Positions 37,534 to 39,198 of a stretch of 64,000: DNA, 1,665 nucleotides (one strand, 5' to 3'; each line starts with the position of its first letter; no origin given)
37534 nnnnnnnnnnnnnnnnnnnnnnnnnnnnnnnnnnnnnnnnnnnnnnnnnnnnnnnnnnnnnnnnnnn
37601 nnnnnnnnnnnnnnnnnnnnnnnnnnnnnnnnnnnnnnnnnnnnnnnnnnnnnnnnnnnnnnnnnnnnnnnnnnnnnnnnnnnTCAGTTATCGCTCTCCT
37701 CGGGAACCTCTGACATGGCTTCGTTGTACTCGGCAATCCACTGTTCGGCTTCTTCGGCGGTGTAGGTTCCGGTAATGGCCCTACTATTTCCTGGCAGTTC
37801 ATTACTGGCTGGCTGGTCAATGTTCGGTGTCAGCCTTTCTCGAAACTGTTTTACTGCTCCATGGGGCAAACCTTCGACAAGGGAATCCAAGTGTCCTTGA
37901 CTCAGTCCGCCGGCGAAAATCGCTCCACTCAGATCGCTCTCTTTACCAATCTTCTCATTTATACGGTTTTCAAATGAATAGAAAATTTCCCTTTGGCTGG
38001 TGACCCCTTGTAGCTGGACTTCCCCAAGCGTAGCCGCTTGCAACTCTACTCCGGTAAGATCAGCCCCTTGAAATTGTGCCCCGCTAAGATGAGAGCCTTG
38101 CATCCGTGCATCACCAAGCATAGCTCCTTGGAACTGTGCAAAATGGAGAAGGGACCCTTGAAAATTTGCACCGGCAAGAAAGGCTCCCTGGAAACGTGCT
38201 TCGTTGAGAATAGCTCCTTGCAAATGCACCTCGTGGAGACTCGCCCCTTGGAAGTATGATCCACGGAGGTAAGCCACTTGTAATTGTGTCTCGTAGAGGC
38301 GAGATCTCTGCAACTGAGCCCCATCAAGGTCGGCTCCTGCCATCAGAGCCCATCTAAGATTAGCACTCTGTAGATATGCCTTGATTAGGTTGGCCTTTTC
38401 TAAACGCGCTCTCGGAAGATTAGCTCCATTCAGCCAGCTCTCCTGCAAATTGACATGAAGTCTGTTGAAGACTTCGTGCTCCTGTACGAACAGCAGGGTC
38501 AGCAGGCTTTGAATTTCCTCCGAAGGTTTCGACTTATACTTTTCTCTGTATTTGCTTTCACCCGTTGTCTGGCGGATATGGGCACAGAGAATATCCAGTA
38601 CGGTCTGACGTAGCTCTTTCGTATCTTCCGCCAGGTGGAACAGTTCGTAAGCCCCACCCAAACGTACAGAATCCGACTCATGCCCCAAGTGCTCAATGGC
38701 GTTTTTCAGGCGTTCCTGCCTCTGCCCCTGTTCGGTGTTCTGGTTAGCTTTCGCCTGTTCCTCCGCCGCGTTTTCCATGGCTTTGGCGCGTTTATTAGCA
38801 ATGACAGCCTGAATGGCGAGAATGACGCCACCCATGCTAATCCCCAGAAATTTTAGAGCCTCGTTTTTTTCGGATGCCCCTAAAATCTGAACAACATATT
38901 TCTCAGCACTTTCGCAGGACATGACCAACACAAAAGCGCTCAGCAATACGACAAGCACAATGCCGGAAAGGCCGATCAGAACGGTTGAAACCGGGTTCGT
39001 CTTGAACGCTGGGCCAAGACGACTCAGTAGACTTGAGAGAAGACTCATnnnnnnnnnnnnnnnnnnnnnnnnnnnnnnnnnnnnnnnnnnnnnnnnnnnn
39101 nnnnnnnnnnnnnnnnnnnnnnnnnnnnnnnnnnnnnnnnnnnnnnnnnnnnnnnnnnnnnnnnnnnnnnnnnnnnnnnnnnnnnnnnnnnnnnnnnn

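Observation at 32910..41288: Two membrane-anchored pentapeptide-repeat proteins and a TPR-like protein are translationally coupled to a Type III R-M system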

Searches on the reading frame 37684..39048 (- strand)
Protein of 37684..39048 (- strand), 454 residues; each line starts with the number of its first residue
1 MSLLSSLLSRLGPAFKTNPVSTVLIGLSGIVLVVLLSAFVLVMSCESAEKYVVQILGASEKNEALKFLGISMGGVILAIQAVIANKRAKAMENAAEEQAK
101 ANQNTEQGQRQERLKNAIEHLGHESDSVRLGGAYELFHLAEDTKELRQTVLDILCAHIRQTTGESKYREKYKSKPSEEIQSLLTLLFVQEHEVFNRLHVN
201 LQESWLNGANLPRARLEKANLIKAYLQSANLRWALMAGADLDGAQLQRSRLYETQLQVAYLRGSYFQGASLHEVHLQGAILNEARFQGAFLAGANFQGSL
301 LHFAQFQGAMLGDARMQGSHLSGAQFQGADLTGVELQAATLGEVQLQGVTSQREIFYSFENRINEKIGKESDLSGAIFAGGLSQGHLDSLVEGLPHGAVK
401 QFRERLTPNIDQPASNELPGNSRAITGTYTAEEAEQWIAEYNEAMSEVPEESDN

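Call 3: search_protein_families(library=pfam, proteins=[window:37684-39048:-], max_evalue=0.01)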
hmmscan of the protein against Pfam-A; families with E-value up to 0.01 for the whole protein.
window:37684-39048:- (454 aa): 3 families
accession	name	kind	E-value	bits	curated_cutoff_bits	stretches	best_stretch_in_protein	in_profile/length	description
PF00805.28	Pentapeptide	-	3.8e-33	113.1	20.2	5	259-298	1-40/40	Pentapeptide repeats (8 copies)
PF13599.13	Pentapeptide_4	-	3.1e-14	53.2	38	2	269-346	1-78/78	Pentapeptide repeat region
PF13576.12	Pentapeptide_3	-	6.7e-12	45.9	27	2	292-334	2-47/48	Pentapeptide repeats (9 copies)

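Call 4: search_protein_families(library=padloc, proteins=[window:37684-39048:-], max_evalue=0.01)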
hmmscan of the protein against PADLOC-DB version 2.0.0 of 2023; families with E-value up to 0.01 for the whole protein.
window:37684-39048:- (454 aa): 0 families

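Call 7: find_homologous_proteins(query=window:37684-39048:-, max_evalue=0.00001)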
Query window:37684-39048:- (454 aa): 2484 proteins with E <= 0.00001 among 8000 candidates; the best 120 are listed.
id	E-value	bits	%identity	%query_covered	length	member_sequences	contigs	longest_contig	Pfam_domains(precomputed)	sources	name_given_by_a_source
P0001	8.7e-290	978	100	100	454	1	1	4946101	PF13576.13,PF13599.14,PF00805.29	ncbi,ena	-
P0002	2.5e-184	631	68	94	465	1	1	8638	PF13576.13,PF13599.14,PF00805.29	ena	-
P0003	6.7e-170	584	53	97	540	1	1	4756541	PF13576.13,PF13599.14,PF00805.29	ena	-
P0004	2.2e-162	559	60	90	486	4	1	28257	PF13576.13,PF13599.14,PF00805.29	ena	-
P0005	9.2e-159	547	43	93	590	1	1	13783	PF13576.13,PF13599.14,PF00805.29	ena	-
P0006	2.9e-157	542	62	100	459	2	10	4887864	PF13576.13,PF13599.14,PF00805.29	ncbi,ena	-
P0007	7.8e-157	541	62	97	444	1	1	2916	PF13576.13,PF13599.14,PF00805.29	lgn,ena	-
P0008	6.0e-155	534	57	91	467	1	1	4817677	PF13576.13,PF13599.14,PF00805.29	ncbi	-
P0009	1.0e-153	530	53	72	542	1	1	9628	PF13599.14,PF00805.29,PF25296.2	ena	-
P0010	1.6e-153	530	53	92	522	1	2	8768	PF13576.13,PF13599.14,PF00805.29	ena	-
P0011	2.1e-152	526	60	97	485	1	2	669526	PF13576.13,PF13599.14,PF00805.29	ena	-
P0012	6.6e-151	521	45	96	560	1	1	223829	PF13576.13,PF13599.14,PF00805.29,PF25296.2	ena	-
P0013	1.2e-150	520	53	96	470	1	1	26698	PF13576.13,PF13599.14,PF00805.29,PF25296.2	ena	-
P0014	1.8e-150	520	60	97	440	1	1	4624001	PF13576.13,PF00805.29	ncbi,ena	-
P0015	2.7e-150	519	57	93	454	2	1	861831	PF13576.13,PF13599.14,PF00805.29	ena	-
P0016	3.2e-150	519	52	76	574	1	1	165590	PF13576.13,PF13599.14,PF00805.29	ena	-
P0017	6.6e-150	518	56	89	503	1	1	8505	PF13576.13,PF13599.14,PF00805.29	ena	-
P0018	1.2e-149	517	57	94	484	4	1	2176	PF13576.13,PF13599.14,PF00805.29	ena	-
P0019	6.8e-149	514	50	88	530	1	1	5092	PF13576.13,PF13599.14,PF00805.29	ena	-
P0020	9.1e-149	514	47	91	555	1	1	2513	PF13576.13,PF13599.14,PF00805.29,PF25296.2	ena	-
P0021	2.1e-148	513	55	90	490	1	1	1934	PF13576.13,PF13599.14,PF00805.29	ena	-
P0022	3.9e-147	509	53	93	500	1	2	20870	PF13576.13,PF13599.14,PF00805.29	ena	-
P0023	6.8e-147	508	53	95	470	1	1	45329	PF13576.13,PF13599.14,PF00805.29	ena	-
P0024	1.2e-146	507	49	96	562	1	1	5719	PF13576.13,PF13599.14,PF00805.29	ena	-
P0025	1.2e-146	507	54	100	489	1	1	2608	PF13576.13,PF13599.14,PF00805.29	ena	-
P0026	1.5e-146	507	57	89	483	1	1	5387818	PF13576.13,PF13599.14,PF00805.29,PF25296.2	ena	-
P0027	8.1e-146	504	53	93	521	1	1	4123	PF13576.13,PF13599.14,PF00805.29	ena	-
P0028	1.1e-145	504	58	97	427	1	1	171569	PF13599.14,PF00805.29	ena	-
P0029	1.3e-145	504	52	91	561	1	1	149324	PF01442.24,PF13599.14,PF00805.29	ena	-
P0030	1.7e-145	503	50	100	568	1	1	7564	PF13576.13,PF13599.14,PF00805.29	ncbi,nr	ncbi:MAG: pentapeptide repeat-containing protein [Candidatus Latescibacteria bacterium]|nr:pentapept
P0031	1.8e-145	503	56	100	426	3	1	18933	PF13599.14,PF00805.29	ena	-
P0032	2.5e-145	503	54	95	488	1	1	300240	PF13576.13,PF13599.14,PF00805.29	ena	-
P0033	8.1e-145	501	56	68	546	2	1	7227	PF13576.13,PF13599.14,PF00805.29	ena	-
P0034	1.5e-144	500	56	86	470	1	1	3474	PF13576.13,PF13599.14,PF00805.29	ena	-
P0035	7.7e-144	498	51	69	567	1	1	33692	PF13576.13,PF13599.14,PF00805.29,PF25296.2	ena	-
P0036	7.9e-144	498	46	91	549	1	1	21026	PF13576.13,PF13599.14,PF00805.29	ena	-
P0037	1.2e-143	497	50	91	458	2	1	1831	PF13599.14,PF00805.29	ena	-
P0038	1.2e-143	497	58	99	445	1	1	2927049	PF13576.13,PF13599.14,PF00805.29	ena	-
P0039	2.5e-143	496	58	97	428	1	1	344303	PF13576.13,PF13599.14,PF00805.29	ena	-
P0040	3.4e-143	496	60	90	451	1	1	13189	PF13576.13,PF13599.14,PF00805.29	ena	-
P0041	5.2e-143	495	57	100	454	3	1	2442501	PF13576.13,PF13599.14,PF00805.29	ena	-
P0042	8.6e-143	494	54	70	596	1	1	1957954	PF13599.14,PF00805.29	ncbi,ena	-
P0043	1.0e-142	494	60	91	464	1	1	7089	PF13576.13,PF13599.14,PF00805.29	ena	-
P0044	1.0e-142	494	48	86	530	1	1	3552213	PF13599.14,PF00805.29,PF25296.2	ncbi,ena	-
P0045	1.1e-142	494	51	95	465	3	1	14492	PF13576.13,PF13599.14,PF00805.29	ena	-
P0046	2.1e-142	493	57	89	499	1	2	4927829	PF13599.14,PF00805.29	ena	-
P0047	4.3e-142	492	56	94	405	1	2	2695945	PF13599.14,PF00805.29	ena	-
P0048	7.6e-142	491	59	94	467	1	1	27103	PF13576.13,PF13599.14,PF00805.29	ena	-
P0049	8.5e-142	491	55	93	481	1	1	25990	PF13576.13,PF13599.14,PF00805.29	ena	-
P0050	1.1e-141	491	58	96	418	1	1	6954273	PF13599.14,PF00805.29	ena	-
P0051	1.4e-141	490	46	94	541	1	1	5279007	PF13599.14,PF00805.29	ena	-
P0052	2.0e-141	490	52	97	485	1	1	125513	PF13576.13,PF13599.14,PF00805.29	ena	-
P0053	4.7e-141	489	56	91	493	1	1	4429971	PF13576.13,PF13599.14,PF00805.29,PF25296.2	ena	-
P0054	7.1e-141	488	61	89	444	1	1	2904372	PF13576.13,PF13599.14,PF00805.29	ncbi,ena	-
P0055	8.8e-141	488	51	97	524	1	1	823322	PF13576.13,PF13599.14,PF00805.29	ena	-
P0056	1.4e-140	487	58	99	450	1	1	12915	PF13599.14,PF00805.29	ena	-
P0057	1.7e-140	487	57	96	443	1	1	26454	PF13576.13,PF13599.14,PF00805.29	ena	-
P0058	1.7e-140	487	56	100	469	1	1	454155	PF13599.14,PF00805.29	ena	-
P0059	2.0e-140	487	59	98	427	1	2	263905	PF13576.13,PF13599.14,PF00805.29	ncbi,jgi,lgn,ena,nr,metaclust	ncbi:MAG: pentapeptide repeat-containing protein [Desulfurellaceae bacterium]|nr:pentapeptide repeat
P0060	3.9e-140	486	58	100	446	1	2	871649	PF13576.13,PF13599.14,PF00805.29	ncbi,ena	-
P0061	4.2e-140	485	54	96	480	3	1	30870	PF13576.13,PF13599.14,PF00805.29,PF25296.2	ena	-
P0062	5.8e-140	485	54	94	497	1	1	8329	PF13576.13,PF13599.14,PF00805.29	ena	-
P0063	6.0e-140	485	44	89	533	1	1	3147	PF13576.13,PF13599.14,PF00805.29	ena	-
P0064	7.5e-140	485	58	90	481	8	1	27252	PF13576.13,PF13599.14,PF00805.29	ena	-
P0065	8.8e-140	484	52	89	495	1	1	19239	PF13576.13,PF13599.14,PF00805.29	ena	-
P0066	9.1e-140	484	59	91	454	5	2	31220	PF13576.13,PF13599.14,PF00805.29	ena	-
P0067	1.0e-139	484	54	92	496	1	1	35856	PF13599.14,PF00805.29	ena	-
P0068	2.5e-139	483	58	96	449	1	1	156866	PF13576.13,PF13599.14,PF00805.29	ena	-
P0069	2.6e-139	483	58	94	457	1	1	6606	PF13576.13,PF13599.14,PF00805.29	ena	-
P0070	3.2e-139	483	55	97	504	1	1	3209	PF13576.13,PF13599.14,PF00805.29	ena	-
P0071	4.0e-139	482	52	90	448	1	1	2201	PF13599.14,PF00805.29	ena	-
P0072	7.3e-139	481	58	94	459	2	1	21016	PF13576.13,PF13599.14,PF00805.29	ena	-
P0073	7.8e-139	481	60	94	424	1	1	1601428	PF13599.14,PF00805.29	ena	-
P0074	8.5e-139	481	51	92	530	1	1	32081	PF13576.13,PF13599.14,PF00805.29,PF25296.2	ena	-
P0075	1.2e-138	481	60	93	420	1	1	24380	PF13599.14,PF00805.29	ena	-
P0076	1.2e-138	481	56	93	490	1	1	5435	PF13576.13,PF13599.14,PF00805.29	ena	-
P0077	1.3e-138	481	62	89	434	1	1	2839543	PF13576.13,PF13599.14,PF00805.29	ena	-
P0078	1.5e-138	480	57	96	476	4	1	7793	PF13576.13,PF13599.14,PF00805.29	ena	-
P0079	2.1e-138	480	59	90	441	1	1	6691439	PF13576.13,PF13599.14,PF00805.29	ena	-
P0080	2.9e-138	479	58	98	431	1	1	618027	PF13599.14,PF00805.29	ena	-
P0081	3.2e-138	479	60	91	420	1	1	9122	PF13599.14,PF00805.29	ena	-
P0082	3.5e-138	479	56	93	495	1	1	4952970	PF13576.13,PF13599.14,PF00805.29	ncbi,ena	-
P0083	3.6e-138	479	53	89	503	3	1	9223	PF13576.13,PF13599.14,PF00805.29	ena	-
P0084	3.6e-138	479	53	99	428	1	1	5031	PF13576.13,PF13599.14,PF00805.29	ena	-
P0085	3.8e-138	479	59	94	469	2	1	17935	PF13599.14,PF00805.29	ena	-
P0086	4.5e-138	479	55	95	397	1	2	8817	PF13599.14,PF00805.29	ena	-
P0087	6.6e-138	478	59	94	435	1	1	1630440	PF13599.14,PF00805.29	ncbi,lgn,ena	-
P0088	6.7e-138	478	59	94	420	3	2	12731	PF13599.14,PF00805.29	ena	-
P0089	7.4e-138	478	56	89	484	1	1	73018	PF13576.13,PF13599.14,PF00805.29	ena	-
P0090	8.8e-138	478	60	89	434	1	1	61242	PF13576.13,PF13599.14,PF00805.29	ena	-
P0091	9.6e-138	478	59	91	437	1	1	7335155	PF13599.14,PF00805.29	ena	-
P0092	1.1e-137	478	58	88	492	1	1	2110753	PF13576.13,PF13599.14,PF00805.29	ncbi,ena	-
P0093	1.9e-137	477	62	88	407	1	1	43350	PF13576.13,PF13599.14,PF00805.29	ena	-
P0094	2.4e-137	476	60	94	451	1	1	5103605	PF13576.13,PF13599.14,PF00805.29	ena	-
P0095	2.4e-137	476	56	96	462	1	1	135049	PF13576.13,PF13599.14,PF00805.29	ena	-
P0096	2.6e-137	476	51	92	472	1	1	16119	PF13599.14,PF00805.29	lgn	-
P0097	3.3e-137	476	58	94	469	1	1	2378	PF13576.13,PF13599.14,PF00805.29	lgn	-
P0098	3.4e-137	476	49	96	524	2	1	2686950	PF13576.13,PF13599.14,PF00805.29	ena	-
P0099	3.8e-137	476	55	89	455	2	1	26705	PF13576.13,PF13599.14,PF00805.29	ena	-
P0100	5.0e-137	475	53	90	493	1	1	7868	PF13576.13,PF13599.14,PF00805.29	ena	-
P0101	7.3e-137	475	57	91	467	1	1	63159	PF13599.14,PF00805.29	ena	-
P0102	9.4e-137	474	55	96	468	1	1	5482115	PF13599.14,PF00805.29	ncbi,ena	-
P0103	1.2e-136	474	57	97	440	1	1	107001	PF13599.14,PF00805.29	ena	-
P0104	1.6e-136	474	57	98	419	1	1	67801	PF13599.14,PF00805.29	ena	-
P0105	2.3e-136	473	58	95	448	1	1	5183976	PF13599.14,PF00805.29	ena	-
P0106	2.4e-136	473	47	100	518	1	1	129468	PF13576.13,PF13599.14,PF00805.29,PF25296.2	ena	-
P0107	3.5e-136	473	45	90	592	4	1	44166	PF13576.13,PF13599.14,PF00805.29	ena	-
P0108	3.5e-136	473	52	92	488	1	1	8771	PF13576.13,PF13599.14,PF00805.29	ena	-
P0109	3.9e-136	472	51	91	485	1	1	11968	PF13576.13,PF13599.14,PF00805.29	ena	-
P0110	4.5e-136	472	58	95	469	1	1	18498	PF13576.13,PF13599.14,PF00805.29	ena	-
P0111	4.7e-136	472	59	89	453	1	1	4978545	PF13599.14,PF00805.29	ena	-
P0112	6.7e-136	472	45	97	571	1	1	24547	PF13576.13,PF13599.14,PF00805.29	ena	-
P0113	7.0e-136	472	55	95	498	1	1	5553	PF13576.13,PF13599.14,PF00805.29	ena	-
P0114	7.0e-136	472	60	94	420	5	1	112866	PF13576.13,PF13599.14,PF00805.29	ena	-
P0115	7.5e-136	472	59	93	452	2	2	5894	PF13576.13,PF13599.14,PF00805.29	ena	-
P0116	9.8e-136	471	55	96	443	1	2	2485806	PF13576.13,PF13599.14,PF00805.29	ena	-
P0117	1.2e-135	471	54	91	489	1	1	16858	PF13576.13,PF13599.14,PF00805.29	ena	-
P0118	1.4e-135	471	44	90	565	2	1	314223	PF13576.13,PF13599.14,PF00805.29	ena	-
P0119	1.4e-135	471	59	91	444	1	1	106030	PF13599.14,PF00805.29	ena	-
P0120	1.4e-135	471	48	91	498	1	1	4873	PF13576.13,PF13599.14,PF00805.29,PF25296.2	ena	-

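Call 8: find_related_loci(query=window:37684-39048:-, collection=genome_contigs, flank=10000)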
Query window:37684-39048:- (454 aa) in genome_contigs; peptide patterns used: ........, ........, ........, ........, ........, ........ (x = any residue, [..] = any of these).
112 stretches matched a pattern; 25 encode a relative of the query (tblastn E <= 1e-3); 25 distinct loci.
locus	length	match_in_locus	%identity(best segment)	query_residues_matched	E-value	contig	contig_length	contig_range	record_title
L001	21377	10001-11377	62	1-454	4e-166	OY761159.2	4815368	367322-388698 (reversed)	MAG: Candidatus Binatia bacterium isolate a3054953-5fa8-48fb-90a5-e173aac96f7a genome assembly, chromosome: 1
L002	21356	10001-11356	56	16-453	3e-148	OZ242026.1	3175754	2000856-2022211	MAG: Nitrospirales bacterium isolate ad4af3c8-44ab-4a5f-8523-14f9326d4af7 genome assembly, chromosome: 1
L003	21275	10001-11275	55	22-453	1e-146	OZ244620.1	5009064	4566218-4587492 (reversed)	MAG: uncultured Candidatus Binatia bacterium isolate a6e05b1d-2203-4d92-b789-b8e4a46226c9 genome assembly, chromosome: 1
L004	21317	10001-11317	56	26-449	4e-145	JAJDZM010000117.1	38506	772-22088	MAG: Candidatus Binatia bacterium isolate jk18x40bins.50 k141_502446, whole genome shotgun sequence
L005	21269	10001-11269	56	24-454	3e-143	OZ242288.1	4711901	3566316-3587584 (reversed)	MAG: uncultured Candidatus Binatia bacterium isolate 92a940bf-e797-4da1-8ec4-eab1d584ba41 genome assembly, chromosome: 1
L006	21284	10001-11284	56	26-450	4e-143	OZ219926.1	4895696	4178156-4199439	MAG: Thermodesulfobacteriota bacterium isolate 21442c6b-cc68-4f82-8039-a5361455a999 genome assembly, chromosome: 3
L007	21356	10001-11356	53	1-454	1e-141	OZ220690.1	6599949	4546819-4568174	MAG: Candidatus Latescibacterota bacterium isolate 4544edd8-ea3d-4877-aa30-594cc490bc13 genome assembly, chromosome: 1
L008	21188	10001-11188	58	39-452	1e-141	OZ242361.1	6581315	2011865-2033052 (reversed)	MAG: Candidatus Latescibacterota bacterium isolate c7d3165a-3b70-4ca6-a93c-9a173e2068a1 genome assembly, chromosome: 1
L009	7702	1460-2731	56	1-454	1e-140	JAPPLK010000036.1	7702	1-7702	MAG: Nitrospira sp. isolate RHO3_bin_20 NODE_10464_length_7702_cov_283.674644, whole genome shotgun sequence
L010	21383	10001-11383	54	1-453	2e-139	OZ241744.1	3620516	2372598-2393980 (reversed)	MAG: uncultured Candidatus Binatia bacterium isolate 1a802767-3803-4637-ab5b-ce8b9f0f9348 genome assembly, chromosome: 1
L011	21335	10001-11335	54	26-454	4e-136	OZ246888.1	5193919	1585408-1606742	MAG: Candidatus Binatia bacterium isolate 6b508bb3-31ce-4f4f-8d88-ad7b0e8f6706 genome assembly, chromosome: 1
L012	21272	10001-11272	56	37-454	8e-134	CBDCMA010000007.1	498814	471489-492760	MAG: bacterium isolate 6263ad5f-5925-4d78-8ae4-828cafc75c34 genome assembly, contig: contig_7, whole genome shotgun sequ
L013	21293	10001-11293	54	57-452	7e-131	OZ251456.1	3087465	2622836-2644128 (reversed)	MAG: bacterium isolate 40c3c2bc-7189-494c-ad94-02bb7458a69d genome assembly, chromosome: 1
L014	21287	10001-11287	54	49-448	3e-126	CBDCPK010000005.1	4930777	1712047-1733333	MAG: uncultured Candidatus Binatia bacterium isolate e85f1b99-d511-4c74-aca6-82eb56c94599 genome assembly, contig: chrom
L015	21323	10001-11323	49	39-452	3e-120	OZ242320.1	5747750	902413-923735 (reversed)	MAG: Candidatus Latescibacterota bacterium isolate 06f19266-885c-4d39-bf7e-e57a8b9e9c03 genome assembly, chromosome: 1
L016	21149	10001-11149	54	42-447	4e-118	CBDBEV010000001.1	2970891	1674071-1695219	MAG: bacterium isolate 138114a6-c459-4528-9bbc-32813c999549 genome assembly, contig: contig_1, whole genome shotgun sequ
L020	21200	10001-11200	48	23-442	7e-112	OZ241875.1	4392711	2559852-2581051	MAG: bacterium isolate fde39c58-18aa-4d93-bb40-cd1cf9ece30f genome assembly, chromosome: 1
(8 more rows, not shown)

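Call 17: find_related_loci(query=A1, collection=metagenome_contigs, flank=10000)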
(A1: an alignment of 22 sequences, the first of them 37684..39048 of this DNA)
Query A1 (454 aa) in metagenome_contigs; peptide patterns used: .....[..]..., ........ (x = any residue, [..] = any of these).
133 stretches matched a pattern; 19 encode a relative of the query (tblastn E <= 1e-3); 19 distinct loci.
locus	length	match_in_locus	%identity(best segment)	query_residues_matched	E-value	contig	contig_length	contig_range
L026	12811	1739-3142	54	1-450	4e-148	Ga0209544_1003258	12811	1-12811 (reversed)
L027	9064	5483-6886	54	1-450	4e-148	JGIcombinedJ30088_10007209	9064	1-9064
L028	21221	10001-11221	59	31-454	3e-147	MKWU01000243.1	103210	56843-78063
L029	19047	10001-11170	58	50-448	1e-136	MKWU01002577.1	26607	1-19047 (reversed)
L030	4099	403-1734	54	43-450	2e-131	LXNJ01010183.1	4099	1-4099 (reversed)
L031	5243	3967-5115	56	39-395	3e-124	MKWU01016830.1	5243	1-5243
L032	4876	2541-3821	49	41-453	2e-116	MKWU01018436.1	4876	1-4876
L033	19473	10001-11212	47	26-454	5e-115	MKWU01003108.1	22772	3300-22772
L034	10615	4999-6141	47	55-451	3e-105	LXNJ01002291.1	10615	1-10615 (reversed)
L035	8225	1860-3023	50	52-445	7e-102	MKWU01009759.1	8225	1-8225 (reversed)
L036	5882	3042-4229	45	52-447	7e-98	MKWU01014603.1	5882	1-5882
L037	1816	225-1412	45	52-447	7e-104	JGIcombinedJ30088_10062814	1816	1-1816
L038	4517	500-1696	43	52-447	2e-89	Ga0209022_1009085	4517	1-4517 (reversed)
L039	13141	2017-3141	41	31-438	2e-87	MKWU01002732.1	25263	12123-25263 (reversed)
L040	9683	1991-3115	41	31-438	2e-87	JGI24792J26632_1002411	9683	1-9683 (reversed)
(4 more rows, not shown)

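Call 22: search_protein_families(library=pfam, proteins=[L002:12765-14939:+, L015:11837-15016:+, L004:12897-13832:+, L010:11440-12102:-, L001:9587-9871:+, L008:9550-9900:+, L008:6359-7483:+, L036:70-2898:+, L020:4528-9066:-, L020:11420-12337:+], max_evalue=0.001)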
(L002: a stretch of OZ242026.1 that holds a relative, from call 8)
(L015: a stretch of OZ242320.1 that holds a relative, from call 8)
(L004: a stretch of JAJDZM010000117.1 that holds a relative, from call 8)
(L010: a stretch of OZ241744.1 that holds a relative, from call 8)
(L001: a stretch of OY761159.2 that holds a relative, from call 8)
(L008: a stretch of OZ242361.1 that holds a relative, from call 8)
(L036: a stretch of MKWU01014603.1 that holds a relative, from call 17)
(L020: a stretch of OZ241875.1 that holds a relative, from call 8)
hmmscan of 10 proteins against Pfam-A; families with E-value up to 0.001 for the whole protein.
L002:12765-14939:+ (724 aa): 3 families
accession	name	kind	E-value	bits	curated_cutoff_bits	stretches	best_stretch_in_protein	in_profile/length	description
PF07693.20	KAP_NTPase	-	8.2e-50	170.2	20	1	21-307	2-289/293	KAP family P-loop domain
PF13191.12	AAA_16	-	1.1e-08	36.2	32.6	1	25-203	10-159/167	AAA ATPase domain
PF13401.12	AAA_22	-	9.8e-05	23.1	27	1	40-195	6-102/130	AAA domain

L015:11837-15016:+ (1059 aa): 2 families
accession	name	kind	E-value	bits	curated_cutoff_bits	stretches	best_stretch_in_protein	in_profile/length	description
PF13289.12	SIR2_2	-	1.4e-11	45.1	24.5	1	147-265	2-124/141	SIR2-like domain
PF02171.23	Piwi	-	0.0002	21.2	28.9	0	755-899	11-155/302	Piwi domain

L004:12897-13832:+ (311 aa): 1 family
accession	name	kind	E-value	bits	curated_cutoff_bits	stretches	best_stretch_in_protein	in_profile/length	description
PF12686.12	DUF3800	-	2.9e-16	60.9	21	1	20-252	1-148/149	Protein of unknown function (DUF3800)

L010:11440-12102:- (220 aa): 0 families

L001:9587-9871:+ (94 aa): 2 families
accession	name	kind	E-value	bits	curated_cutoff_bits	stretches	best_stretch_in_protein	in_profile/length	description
PF01381.28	HTH_3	-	1.8e-08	34.7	23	1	11-61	1-51/55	Helix-turn-helix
PF13560.12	HTH_31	-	8.8e-06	26.4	27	1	8-59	3-55/64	Helix-turn-helix domain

L008:9550-9900:+ (116 aa): 3 families
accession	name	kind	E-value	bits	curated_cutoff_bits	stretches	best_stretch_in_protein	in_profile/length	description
PF18765.7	Polbeta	-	5.2e-11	43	26.9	1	17-113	2-90/93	Polymerase beta, Nucleotidyltransferase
PF01909.29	NTP_transf_2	-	6.6e-11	42.9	21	1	19-89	5-79/93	Nucleotidyltransferase domain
PF22600.2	MTPAP-like_central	-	0.00093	19.7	27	1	13-59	24-70/139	Poly(A) RNA polymerase, mitochondrial-like, central palm domain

L008:6359-7483:+ (374 aa): 2 families
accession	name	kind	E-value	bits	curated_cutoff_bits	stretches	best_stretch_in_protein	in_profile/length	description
PF13378.12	MR_MLE_C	-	2e-59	201.4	29.4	1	134-349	11-219/219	Enolase C-terminal domain-like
PF02746.21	MR_MLE_N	-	4.7e-20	72.4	22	1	23-119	23-117/117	Mandelate racemase / muconate lactonizing enzyme, N-terminal domain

L036:70-2898:+ (942 aa): 1 family
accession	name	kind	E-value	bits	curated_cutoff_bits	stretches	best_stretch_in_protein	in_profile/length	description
PF04465.17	DUF499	-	6e-21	74.4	23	1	120-453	26-344/1024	Protein of unknown function (DUF499)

L020:4528-9066:- (1512 aa): 4 families
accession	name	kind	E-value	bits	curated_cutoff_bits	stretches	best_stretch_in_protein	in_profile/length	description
PF13191.12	AAA_16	-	2.8e-07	31.6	32.6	1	288-383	23-146/167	AAA ATPase domain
PF13401.12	AAA_22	-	5.6e-07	30.4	27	1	288-381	5-96/130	AAA domain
PF07728.20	AAA_5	-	0.00017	22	22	1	291-380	2-77/139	AAA domain (dynein-related subfamily)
PF13646.12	HEAT_2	-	0.0003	21.4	27.7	0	819-871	21-74/88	HEAT repeats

L020:11420-12337:+ (305 aa): 0 families
